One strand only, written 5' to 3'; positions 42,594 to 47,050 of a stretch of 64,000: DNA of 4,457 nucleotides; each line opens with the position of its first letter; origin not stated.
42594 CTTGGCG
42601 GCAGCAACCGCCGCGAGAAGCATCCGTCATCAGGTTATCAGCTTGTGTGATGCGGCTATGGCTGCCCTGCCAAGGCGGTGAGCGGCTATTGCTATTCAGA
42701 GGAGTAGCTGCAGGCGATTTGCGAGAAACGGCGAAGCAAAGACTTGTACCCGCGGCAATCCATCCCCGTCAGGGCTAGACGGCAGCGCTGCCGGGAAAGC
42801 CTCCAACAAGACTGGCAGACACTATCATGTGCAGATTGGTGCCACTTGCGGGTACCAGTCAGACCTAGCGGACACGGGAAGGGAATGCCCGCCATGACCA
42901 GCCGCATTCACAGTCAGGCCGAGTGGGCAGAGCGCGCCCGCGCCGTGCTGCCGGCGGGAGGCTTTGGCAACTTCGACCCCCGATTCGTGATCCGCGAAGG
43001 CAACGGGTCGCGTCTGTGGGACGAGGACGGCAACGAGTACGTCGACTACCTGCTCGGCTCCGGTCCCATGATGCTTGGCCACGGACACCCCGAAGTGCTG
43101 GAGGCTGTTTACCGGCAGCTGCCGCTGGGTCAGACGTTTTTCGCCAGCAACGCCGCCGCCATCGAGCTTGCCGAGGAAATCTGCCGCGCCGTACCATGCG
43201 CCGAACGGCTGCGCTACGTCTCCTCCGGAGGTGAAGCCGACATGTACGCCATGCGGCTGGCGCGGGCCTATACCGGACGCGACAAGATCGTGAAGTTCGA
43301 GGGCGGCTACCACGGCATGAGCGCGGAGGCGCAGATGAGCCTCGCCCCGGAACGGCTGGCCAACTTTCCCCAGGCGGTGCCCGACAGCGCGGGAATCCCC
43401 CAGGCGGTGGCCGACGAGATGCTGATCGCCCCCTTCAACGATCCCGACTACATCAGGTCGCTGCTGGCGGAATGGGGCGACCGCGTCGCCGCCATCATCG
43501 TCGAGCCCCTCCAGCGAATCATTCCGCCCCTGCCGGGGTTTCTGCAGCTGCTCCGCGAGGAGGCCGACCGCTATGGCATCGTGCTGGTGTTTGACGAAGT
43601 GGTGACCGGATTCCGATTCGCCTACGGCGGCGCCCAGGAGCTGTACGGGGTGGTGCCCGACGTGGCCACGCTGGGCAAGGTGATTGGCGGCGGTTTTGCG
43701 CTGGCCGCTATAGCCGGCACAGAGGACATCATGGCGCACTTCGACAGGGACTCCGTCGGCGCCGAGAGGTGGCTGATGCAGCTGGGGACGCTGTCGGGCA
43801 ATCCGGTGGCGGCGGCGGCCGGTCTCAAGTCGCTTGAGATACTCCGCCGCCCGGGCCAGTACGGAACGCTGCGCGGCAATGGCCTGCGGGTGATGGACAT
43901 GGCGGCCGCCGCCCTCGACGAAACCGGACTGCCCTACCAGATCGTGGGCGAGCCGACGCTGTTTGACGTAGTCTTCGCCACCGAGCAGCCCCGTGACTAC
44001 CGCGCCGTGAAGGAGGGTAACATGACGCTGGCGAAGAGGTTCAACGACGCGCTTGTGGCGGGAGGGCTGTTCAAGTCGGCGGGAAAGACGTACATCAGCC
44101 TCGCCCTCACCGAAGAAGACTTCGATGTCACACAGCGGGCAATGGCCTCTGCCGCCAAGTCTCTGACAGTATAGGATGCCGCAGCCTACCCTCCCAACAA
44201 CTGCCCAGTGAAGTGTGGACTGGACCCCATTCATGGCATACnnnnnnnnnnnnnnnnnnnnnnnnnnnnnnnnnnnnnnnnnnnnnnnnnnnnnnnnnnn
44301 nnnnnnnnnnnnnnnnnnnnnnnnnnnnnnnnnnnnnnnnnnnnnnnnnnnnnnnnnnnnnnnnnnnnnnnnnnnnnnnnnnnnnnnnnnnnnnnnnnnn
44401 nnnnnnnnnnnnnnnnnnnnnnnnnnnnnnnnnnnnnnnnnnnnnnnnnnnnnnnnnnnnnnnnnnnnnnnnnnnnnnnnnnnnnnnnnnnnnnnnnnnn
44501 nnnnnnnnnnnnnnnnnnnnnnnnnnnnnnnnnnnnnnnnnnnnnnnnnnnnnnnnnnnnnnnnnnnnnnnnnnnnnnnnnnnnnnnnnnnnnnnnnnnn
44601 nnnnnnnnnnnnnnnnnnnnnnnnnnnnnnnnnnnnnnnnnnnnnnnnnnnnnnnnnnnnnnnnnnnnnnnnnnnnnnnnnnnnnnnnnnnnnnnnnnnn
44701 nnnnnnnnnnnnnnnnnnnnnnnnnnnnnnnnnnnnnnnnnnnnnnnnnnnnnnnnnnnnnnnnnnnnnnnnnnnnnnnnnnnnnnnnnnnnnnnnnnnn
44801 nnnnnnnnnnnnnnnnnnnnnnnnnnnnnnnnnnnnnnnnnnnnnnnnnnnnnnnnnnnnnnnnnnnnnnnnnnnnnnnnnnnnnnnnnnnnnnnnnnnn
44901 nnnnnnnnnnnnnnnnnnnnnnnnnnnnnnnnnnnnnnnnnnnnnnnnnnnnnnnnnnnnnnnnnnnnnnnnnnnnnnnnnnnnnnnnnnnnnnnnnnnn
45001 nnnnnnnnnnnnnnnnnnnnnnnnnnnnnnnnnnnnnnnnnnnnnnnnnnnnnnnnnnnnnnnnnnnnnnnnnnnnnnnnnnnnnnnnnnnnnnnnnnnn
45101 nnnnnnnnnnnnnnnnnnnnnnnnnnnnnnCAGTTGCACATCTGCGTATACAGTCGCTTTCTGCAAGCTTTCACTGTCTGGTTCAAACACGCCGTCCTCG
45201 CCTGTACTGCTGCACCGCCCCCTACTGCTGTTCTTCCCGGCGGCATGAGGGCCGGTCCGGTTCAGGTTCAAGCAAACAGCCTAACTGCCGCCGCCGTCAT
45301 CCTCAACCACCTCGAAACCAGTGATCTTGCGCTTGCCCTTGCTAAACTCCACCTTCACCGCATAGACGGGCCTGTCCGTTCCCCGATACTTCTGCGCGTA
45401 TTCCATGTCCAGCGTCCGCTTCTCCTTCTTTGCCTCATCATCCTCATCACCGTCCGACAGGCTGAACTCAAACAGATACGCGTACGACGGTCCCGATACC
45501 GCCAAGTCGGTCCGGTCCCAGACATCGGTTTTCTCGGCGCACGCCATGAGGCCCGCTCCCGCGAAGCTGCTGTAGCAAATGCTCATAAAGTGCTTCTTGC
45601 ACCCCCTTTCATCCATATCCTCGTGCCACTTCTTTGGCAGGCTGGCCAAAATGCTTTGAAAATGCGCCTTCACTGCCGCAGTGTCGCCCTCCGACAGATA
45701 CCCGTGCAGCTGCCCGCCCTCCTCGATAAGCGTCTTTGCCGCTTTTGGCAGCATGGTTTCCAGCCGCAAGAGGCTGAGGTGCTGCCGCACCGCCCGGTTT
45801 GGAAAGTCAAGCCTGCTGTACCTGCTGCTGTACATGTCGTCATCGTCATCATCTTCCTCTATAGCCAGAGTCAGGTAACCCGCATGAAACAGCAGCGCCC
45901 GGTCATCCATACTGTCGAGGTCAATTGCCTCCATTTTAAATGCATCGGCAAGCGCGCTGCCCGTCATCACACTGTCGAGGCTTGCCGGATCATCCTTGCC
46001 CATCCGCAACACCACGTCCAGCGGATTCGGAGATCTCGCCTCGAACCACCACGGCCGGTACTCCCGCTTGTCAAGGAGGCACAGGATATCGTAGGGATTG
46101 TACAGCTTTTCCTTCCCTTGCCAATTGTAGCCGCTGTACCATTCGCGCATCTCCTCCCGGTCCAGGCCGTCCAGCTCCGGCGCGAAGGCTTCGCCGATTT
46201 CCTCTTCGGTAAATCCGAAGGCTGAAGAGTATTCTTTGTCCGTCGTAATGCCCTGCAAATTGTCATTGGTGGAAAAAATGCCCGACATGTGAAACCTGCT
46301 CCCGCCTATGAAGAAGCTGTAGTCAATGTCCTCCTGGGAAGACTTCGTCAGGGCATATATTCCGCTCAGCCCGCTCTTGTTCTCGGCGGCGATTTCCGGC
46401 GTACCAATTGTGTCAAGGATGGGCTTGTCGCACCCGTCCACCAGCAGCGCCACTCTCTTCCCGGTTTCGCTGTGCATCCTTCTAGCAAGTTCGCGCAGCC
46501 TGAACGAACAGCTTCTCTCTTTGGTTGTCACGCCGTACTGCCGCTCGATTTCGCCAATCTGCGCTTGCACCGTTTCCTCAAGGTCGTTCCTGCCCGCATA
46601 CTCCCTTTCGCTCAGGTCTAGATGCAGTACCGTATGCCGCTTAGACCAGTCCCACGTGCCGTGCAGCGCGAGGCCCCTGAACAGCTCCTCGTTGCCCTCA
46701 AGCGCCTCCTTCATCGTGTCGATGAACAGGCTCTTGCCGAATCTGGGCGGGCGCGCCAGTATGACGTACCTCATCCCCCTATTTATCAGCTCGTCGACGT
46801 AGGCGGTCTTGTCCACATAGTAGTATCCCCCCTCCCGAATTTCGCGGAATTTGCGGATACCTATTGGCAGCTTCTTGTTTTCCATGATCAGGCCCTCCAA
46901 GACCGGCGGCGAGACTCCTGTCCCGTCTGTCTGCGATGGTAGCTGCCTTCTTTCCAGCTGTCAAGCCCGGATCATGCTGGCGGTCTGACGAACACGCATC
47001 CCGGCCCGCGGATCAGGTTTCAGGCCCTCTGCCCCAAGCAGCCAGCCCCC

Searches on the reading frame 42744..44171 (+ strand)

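Call 33: search_protein_families(library=pfam, proteins=[window:42744-44171:+], max_evalue=0.001)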
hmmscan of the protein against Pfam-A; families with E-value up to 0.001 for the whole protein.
window:42744-44171:+ (476 aa): 1 family
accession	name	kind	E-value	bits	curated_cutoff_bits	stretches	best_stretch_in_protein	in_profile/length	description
PF00202.27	Aminotran_3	-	1e-55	189.5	30.5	1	81-452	11-380/403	Aminotransferase class-III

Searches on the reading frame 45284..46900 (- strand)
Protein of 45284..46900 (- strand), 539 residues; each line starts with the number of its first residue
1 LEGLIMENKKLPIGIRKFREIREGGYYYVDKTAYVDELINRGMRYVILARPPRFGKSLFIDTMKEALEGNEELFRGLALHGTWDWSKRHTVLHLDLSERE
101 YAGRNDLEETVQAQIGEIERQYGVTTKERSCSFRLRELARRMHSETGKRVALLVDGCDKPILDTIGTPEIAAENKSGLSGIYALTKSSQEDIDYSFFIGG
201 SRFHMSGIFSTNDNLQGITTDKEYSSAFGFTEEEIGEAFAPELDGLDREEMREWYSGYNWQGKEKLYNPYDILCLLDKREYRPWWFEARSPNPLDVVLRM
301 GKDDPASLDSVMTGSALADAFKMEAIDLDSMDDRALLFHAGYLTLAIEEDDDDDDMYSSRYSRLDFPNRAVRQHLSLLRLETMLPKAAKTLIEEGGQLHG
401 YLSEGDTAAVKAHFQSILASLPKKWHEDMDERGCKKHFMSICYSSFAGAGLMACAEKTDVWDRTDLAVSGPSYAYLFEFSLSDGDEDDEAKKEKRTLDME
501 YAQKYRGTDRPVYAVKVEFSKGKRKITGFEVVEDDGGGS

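Call 33: search_protein_families(library=pfam, proteins=[window:45284-46900:-], max_evalue=0.001)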
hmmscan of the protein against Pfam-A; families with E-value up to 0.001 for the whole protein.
window:45284-46900:- (539 aa): 1 family
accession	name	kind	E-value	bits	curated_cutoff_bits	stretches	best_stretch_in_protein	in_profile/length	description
PF09820.16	AAA-ATPase_like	-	2.1e-49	168.5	26.1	1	12-209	1-201/201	Predicted AAA-ATPase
